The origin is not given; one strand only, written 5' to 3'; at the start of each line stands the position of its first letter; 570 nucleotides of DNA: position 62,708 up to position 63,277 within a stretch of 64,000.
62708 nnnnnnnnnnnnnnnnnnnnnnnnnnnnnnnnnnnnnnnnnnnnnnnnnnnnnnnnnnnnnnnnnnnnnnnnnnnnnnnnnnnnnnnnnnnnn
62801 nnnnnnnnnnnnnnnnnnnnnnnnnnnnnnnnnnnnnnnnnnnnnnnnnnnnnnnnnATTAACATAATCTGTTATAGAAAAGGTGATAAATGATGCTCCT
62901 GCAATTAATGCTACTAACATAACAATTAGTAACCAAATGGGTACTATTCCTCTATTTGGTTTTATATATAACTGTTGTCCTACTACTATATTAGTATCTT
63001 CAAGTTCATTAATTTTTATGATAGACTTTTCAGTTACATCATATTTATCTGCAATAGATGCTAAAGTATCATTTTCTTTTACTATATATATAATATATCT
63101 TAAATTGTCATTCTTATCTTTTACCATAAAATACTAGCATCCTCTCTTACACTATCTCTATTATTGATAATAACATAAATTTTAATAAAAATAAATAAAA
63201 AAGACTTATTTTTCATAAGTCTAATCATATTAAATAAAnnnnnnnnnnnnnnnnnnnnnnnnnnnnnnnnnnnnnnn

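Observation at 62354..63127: LysM motif placed N-terminal to the signal anchor of a SipW-type substrate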

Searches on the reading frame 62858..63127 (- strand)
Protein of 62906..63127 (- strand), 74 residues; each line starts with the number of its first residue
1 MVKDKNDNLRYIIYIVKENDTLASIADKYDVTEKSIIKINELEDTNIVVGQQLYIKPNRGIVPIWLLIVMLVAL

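Call 39: find_homologous_proteins(query=window:62906-63127:-, max_evalue=0.001)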
Query seq(74 aa): no candidate shares three 5-residue words with the query. No homologue found.

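Call 58: find_homologous_proteins(query=A5, max_evalue=10)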
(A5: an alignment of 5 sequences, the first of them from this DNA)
Query A5 (5 sequences) (90 aa, profile of the alignment): 99 proteins with E <= 10 among 4085 candidates.
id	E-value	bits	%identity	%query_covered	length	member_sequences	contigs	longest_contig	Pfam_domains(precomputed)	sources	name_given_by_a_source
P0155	3.7e-27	112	54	73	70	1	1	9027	PF01476.27,PF23473.2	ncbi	-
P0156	9.6e-24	101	46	50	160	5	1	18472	PF23446.2,PF01476.27,PF23462.2,PF23473.2,PF23472.2,PF22310.3,PF23577.2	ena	-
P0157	7.2e-22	95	49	61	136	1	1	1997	PF23446.2,PF01476.27,PF23462.2,PF23473.2,PF23472.2,PF22310.3,PF23577.2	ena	-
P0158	9.3e-20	88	46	60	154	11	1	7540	PF23446.2,PF01476.27,PF23462.2,PF23473.2,PF23472.2,PF22310.3,PF23577.2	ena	-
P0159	4.0e-19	86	51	48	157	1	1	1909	PF23446.2,PF01476.27,PF23462.2,PF23473.2,PF23472.2,PF22310.3,PF23577.2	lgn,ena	-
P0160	8.9e-17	79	41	60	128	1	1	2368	PF23446.2,PF23457.2,PF01476.27,PF23462.2,PF23473.2,PF23472.2,PF23577.2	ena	-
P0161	9.8e-16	75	55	46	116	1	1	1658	PF23446.2,PF01476.27,PF23462.2,PF23473.2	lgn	-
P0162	1.1e-15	75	52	49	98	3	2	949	PF23446.2,PF01476.27,PF23462.2,PF23473.2,PF23472.2,PF23577.2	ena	-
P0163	2.3e-15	74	48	47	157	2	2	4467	PF23446.2,PF01476.27,PF23462.2,PF23473.2,PF23472.2,PF04225.18,PF22310.3,PF23577.2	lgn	-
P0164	8.2e-15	72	43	59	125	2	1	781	PF23446.2,PF01476.27,PF23473.2,PF23472.2,PF23577.2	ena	-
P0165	1.3e-14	72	49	52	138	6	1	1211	PF23446.2,PF01476.27,PF23462.2,PF23473.2,PF23472.2,PF22310.3,PF23577.2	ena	-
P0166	1.5e-14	72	46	51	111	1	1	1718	PF23446.2,PF01476.27,PF23462.2,PF23473.2,PF23472.2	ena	-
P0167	2.5e-14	71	30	79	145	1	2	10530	PF23446.2,PF23457.2,PF01476.27,PF23473.2,PF23472.2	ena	-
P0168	3.4e-14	70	49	54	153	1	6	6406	PF23446.2,PF01476.27,PF23473.2,PF23472.2,PF22310.3,PF23577.2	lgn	-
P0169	6.8e-14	70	49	48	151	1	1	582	PF23446.2,PF01476.27,PF23462.2,PF23473.2,PF23472.2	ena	-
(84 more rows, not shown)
